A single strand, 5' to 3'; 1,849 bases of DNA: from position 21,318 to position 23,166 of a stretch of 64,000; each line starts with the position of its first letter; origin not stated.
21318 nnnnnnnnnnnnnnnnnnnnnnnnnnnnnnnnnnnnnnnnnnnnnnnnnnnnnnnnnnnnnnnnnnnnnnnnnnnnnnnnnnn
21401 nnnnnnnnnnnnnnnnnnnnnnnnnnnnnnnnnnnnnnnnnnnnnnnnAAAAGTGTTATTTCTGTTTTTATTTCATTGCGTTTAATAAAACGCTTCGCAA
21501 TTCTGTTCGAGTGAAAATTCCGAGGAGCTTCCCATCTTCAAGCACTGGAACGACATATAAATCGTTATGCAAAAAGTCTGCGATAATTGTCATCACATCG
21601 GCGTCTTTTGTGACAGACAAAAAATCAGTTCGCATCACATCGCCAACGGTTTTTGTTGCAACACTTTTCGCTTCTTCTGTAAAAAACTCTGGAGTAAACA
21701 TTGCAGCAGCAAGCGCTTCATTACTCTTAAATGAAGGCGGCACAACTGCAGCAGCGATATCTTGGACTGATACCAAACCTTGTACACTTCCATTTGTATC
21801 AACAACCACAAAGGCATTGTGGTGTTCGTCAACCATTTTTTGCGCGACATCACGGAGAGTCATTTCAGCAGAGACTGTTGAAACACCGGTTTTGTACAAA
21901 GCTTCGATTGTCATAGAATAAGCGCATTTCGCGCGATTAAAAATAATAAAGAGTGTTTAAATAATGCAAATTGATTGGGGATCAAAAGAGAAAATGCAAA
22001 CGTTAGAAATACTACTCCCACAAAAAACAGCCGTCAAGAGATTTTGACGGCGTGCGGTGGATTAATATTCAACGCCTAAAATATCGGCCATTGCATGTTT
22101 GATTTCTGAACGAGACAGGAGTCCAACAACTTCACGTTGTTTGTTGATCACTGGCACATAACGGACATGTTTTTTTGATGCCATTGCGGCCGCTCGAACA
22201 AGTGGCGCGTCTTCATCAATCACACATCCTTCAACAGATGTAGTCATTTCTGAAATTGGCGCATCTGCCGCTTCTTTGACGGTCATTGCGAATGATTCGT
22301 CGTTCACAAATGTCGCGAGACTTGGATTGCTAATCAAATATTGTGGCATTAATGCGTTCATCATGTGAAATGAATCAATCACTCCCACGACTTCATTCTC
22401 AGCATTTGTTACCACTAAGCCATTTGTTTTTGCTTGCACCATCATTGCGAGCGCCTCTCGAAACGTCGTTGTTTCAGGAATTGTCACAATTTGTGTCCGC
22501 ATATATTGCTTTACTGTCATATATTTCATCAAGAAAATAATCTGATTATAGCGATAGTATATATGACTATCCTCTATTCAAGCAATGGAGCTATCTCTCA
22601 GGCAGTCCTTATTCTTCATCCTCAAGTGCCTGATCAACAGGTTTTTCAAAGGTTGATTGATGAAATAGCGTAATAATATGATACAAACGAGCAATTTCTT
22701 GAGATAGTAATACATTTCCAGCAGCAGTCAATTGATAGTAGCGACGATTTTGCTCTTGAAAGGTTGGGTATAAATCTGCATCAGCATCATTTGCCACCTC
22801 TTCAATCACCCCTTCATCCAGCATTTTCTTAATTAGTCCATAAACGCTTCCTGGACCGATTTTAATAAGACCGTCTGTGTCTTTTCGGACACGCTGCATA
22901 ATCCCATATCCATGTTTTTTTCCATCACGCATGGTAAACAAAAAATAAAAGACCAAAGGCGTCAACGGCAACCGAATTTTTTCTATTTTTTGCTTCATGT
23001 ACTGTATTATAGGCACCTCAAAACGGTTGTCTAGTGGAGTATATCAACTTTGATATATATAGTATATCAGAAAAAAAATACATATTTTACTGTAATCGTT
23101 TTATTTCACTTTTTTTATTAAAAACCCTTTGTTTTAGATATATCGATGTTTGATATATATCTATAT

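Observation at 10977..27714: Cation-homeostasis supercluster: NhaB, two Kup, two Trk/Ktr, an ArsB/NhaD-type permease, an APC/KimA-like transporter, two CBS-pair proteins and a PadR regulator within 17 kb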

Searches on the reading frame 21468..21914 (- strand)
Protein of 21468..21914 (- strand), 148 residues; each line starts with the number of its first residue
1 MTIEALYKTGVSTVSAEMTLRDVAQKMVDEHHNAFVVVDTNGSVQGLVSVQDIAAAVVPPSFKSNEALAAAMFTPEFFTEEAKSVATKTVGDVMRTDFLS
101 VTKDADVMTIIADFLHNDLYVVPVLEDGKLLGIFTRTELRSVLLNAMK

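Call 4: search_protein_families(library=pfam, proteins=[window:21468-21914:-], max_evalue=0.01)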
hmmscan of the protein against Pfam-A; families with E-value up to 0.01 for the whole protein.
window:21468-21914:- (148 aa): 1 family
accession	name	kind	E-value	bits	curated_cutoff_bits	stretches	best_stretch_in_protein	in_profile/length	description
PF00571.33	CBS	-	7.7e-22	77.8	24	2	90-144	1-56/57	CBS domain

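Call 7: search_protein_families(library=ncbifam, proteins=[window:21468-21914:-], max_evalue=0.001)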
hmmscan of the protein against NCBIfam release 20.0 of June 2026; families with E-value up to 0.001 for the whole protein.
window:21468-21914:- (148 aa): 19 families
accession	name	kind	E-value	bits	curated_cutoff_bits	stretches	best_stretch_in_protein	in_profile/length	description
NF041552.1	TF_PrdR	equivalog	3.7e-10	38.7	795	1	3-143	8-125/577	sigma-54 dependent transcriptional regulator PrdR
NF011449.0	PRK14869.2-5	equivalog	2.1e-09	36.9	411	1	8-140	75-202/451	putative manganese-dependent inorganic diphosphatase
NF041630.1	CBS_CbpB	equivalog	3.1e-09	36.8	125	1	36-139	46-131/143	cyclic-di-AMP-binding protein CbpB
NF011447.0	PRK14869.2-3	equivalog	4.3e-08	32.2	522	1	12-55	256-299/540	putative manganese-dependent inorganic diphosphatase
TIGR01186.1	proV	subfamily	1e-07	31.5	326.6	0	86-144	300-358/363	betaine/proline/choline family ABC transporter ATP-binding protein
NF011443.0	PRK14869.1-5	equivalog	6.1e-07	28.2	335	1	6-58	74-126/546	putative manganese-dependent inorganic diphosphatase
NF038279.1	TF_CBS_SpxR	exception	8.4e-07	28.1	600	0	7-54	255-302/427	CBS-HotDog domain-containing transcription factor SpxR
NF053603.1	HhpR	exception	9.7e-07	28.3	520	1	6-58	66-118/282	CBS domain-containing high hydrostatic pressure regulator HhpR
TIGR01302.1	IMP_dehydrog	equivalog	3.5e-06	26.2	481.5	1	8-87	151-234/450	IMP dehydrogenase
NF002505.0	PRK01862.1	equivalog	6e-06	25.2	482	0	3-68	449-514/577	ClcB-like voltage-gated chloride channel protein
NF005869.0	PRK07807.1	equivalog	6.1e-06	25.5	549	0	9-55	98-143/479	GuaB1 family IMP dehydrogenase-related protein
NF053863.1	DS11_antiphage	equivalog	7.5e-06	25.3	260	0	9-59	83-133/305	CBS domain-containing anti-phage protein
NF011442.0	PRK14869.1-4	equivalog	2.7e-05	22.8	400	0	7-58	76-127/543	putative manganese-dependent inorganic diphosphatase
NF011446.0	PRK14869.2-2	equivalog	0.00013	20.5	601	0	3-54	263-314/576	putative manganese-dependent inorganic diphosphatase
NF052358.1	GMPRedGuaB1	equivalog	0.00018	20.8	675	0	87-142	147-204/479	GMP reductase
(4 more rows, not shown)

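Call 13: find_encoding_contigs(protein=window:21468-21914:-, flank=10000, max_places=6)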
Protein window:21468-21914:- (148 aa): no gene with exactly this product is on record in the collection.

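Call 43: search_solved_structures(query=window:21468-21914:-, max_evalue=0.001)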
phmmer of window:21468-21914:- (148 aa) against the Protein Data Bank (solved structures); distinct sequences matched with E-value up to 0.001: 15.
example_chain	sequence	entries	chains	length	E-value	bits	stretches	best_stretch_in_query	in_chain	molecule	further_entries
9e6q_3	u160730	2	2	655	3.1e-11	47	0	7-143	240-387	Putative signal-transduction protein with CBS domains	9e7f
4esy_A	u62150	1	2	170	7.9e-09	39.2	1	8-144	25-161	CBS domain containing membrane protein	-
9sr9_H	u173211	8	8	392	2.1e-08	37.8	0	5-55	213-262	Dehydrogenase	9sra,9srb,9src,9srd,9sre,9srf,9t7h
9zni_6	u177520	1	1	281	6.4e-07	33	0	10-141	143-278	CBS domain-containing protein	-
2yzq_A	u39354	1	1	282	1.9e-06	31.5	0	3-145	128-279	Putative uncharacterized protein PH1780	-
3kh5_A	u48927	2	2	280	7.7e-06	29.5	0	84-144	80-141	protein MJ1225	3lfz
2ef7_A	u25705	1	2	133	1.1e-05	29.1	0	5-80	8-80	Hypothetical protein ST2348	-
9s4w_A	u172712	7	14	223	2.4e-05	27.9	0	3-142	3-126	AcuB from Geobacillus stearothermophilus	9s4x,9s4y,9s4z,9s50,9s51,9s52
1pvm_A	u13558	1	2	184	2.5e-05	27.9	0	1-67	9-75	conserved hypothetical protein Ta0289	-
2qh1_A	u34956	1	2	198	3.2e-05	27.5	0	1-67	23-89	Hypothetical protein Ta0289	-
9znf_5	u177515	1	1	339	8e-05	26.3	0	67-139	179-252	CBS domain-containing protein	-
9s4v_A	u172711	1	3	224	0.00016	25.2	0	52-141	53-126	Acetoin utilization protein AcuB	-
9qs7_A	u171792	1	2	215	0.00023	24.8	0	73-141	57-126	Acetoin utilization protein AcuB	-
5g5r_A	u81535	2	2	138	0.00072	23.2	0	92-139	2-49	SITE-2 PROTEASE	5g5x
4gqy_A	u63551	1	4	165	0.00094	22.8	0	14-139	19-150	CBS domain-containing protein CBSX2, chloroplastic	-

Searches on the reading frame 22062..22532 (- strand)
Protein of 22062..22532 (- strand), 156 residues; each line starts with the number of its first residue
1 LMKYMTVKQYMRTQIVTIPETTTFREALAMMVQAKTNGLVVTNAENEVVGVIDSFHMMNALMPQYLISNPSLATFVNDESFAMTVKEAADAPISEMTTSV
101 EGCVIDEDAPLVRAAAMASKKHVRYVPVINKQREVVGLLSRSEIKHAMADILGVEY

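Call 4: search_protein_families(library=pfam, proteins=[window:22062-22532:-], max_evalue=0.01)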
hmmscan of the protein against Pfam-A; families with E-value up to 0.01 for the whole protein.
window:22062-22532:- (156 aa): 1 family
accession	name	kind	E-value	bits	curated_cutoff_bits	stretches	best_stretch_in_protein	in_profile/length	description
PF00571.33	CBS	-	8e-21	74.6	24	2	7-61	1-55/57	CBS domain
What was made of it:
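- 21468..22532 (-): Two stand-alone CBS-pair proteins (148 aa at 21468-21914 and 156 aa at 22062-22532). Ligand unknown. PF00571, two domains each (call 4).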

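Call 7: search_protein_families(library=ncbifam, proteins=[window:22062-22532:-], max_evalue=0.001)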
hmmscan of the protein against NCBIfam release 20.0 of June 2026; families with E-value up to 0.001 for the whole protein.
window:22062-22532:- (156 aa): 15 families
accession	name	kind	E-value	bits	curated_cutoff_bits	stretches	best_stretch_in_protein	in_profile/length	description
TIGR01302.1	IMP_dehydrog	equivalog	1.4e-09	37.4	481.5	1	4-57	142-196/450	IMP dehydrogenase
NF041552.1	TF_PrdR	equivalog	1.2e-08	33.7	795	1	3-147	4-124/577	sigma-54 dependent transcriptional regulator PrdR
NF041630.1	CBS_CbpB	equivalog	7.7e-08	32.3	125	0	105-151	24-70/143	cyclic-di-AMP-binding protein CbpB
NF011441.0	PRK14869.1-3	equivalog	1.1e-07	30.9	753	1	104-152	80-128/548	putative manganese-dependent inorganic diphosphatase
TIGR00393.1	kpsF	subfamily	3.6e-07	30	203.7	0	5-53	155-204/268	KpsF/GutQ family sugar-phosphate isomerase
TIGR01186.1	proV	subfamily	8.8e-07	28.4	326.6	0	6-63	243-300/363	betaine/proline/choline family ABC transporter ATP-binding protein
NF011443.0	PRK14869.1-5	equivalog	5.1e-06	25.2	335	0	4-60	246-303/546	putative manganese-dependent inorganic diphosphatase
NF053603.1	HhpR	exception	2.1e-05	23.9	520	0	6-62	223-279/282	CBS domain-containing high hydrostatic pressure regulator HhpR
NF011442.0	PRK14869.1-4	equivalog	2.2e-05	23.1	400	0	101-149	79-127/543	putative manganese-dependent inorganic diphosphatase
NF011449.0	PRK14869.2-5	equivalog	2.8e-05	23.4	411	1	7-145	69-202/451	putative manganese-dependent inorganic diphosphatase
NF053863.1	DS11_antiphage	equivalog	2.9e-05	23.3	260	0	101-149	84-132/305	CBS domain-containing anti-phage protein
NF053704.1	TransRegCcpNBacil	equivalog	6.7e-05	22.4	260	0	2-61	72-130/208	transcriptional regulator CcpN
NF011446.0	PRK14869.2-2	equivalog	0.00011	20.7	601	0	7-65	78-136/576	putative manganese-dependent inorganic diphosphatase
NF011440.0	PRK14869.1-2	equivalog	0.00024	19.9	746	0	8-61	70-123/541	putative manganese-dependent inorganic diphosphatase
NF005869.0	PRK07807.1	equivalog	0.00081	18.5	549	0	3-57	146-200/479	GuaB1 family IMP dehydrogenase-related protein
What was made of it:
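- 21468..22532 (-): CbpB model scores 37 and 32 bits against a cut-off of 125 (call 7).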

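Call 44: search_solved_structures(query=window:22062-22532:-, max_evalue=0.001)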
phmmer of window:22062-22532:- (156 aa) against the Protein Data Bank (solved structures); distinct sequences matched with E-value up to 0.001: 19.
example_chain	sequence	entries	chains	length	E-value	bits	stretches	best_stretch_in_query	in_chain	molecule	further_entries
2ef7_A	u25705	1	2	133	1.3e-07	34.9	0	102-151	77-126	Hypothetical protein ST2348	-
3kh5_A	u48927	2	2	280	2.6e-07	33.9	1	9-150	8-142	protein MJ1225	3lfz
9znf_4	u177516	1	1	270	2.8e-07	33.8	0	7-62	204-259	CBS domain-containing protein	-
2yzq_A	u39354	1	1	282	3.9e-07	33.3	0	5-60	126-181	Putative uncharacterized protein PH1780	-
4noc_A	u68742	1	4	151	8.2e-07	32.3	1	13-144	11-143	Putative signal transduction protein with CBS domains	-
9znf_5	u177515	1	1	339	1.4e-06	31.5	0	7-56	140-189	CBS domain-containing protein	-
3ddj_A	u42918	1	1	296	2.5e-06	30.7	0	6-61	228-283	CBS domain-containing protein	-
5awe_A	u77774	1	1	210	2.1e-05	27.7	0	104-154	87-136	Putative acetoin utilization protein, acetoin dehydrogenase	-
3kpc_A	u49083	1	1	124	4.4e-05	26.7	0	104-145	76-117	Uncharacterized protein MJ0100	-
3kpb_A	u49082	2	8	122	4.4e-05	26.7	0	104-145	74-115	Uncharacterized protein MJ0100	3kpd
9e6q_3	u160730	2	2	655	5.8e-05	26.3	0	11-60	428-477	Putative signal-transduction protein with CBS domains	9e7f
9sr9_H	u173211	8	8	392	6.6e-05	26.1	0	6-53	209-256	Dehydrogenase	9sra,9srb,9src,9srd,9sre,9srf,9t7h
2rif_A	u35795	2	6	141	7.1e-05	26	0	103-146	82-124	Conserved protein with 2 CBS domains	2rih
2p9m_A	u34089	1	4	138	0.00016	24.9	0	2-64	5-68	Hypothetical protein MJ0922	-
4gqw_A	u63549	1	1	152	0.00018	24.7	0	13-149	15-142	CBS domain-containing protein CBSX1, chloroplastic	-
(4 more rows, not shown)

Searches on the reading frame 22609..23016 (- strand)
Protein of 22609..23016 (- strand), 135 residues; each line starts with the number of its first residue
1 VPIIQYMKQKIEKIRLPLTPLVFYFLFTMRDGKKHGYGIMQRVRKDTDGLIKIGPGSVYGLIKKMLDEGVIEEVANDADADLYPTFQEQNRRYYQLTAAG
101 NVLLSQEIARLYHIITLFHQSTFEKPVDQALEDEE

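Call 4: search_protein_families(library=pfam, proteins=[window:22609-23016:-], max_evalue=0.01)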
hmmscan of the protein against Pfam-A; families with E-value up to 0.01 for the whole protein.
window:22609-23016:- (135 aa): 1 family
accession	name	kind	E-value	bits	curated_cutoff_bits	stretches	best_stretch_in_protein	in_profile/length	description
PF03551.20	PadR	-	5.1e-12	46.1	27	1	28-104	4-73/75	Transcriptional regulator PadR-like family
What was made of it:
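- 22609..23016 (-): PadR-family regulator, first gene of the minus-strand operon and divergent from kupB. The likely start is the ATG at 22998. PF03551 5e-12 (call 4).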

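Call 7: search_protein_families(library=ncbifam, proteins=[window:22609-23016:-], max_evalue=0.001)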
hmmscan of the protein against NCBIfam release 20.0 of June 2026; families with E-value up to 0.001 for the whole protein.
window:22609-23016:- (135 aa): 3 families
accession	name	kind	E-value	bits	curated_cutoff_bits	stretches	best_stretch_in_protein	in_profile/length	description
TIGR03433.1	padR_acidobact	paralog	9.5e-13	48.1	101.8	1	26-111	10-88/101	PadR family transcriptional regulator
NF006931.0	PRK09416.1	equivalog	0.00052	20.2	112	0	25-106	48-117/135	PadR family transcriptional regulator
TIGR02719.1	repress_PhaQ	equivalog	0.00065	20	139.35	1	16-113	20-108/138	poly-beta-hydroxybutyrate-responsive repressor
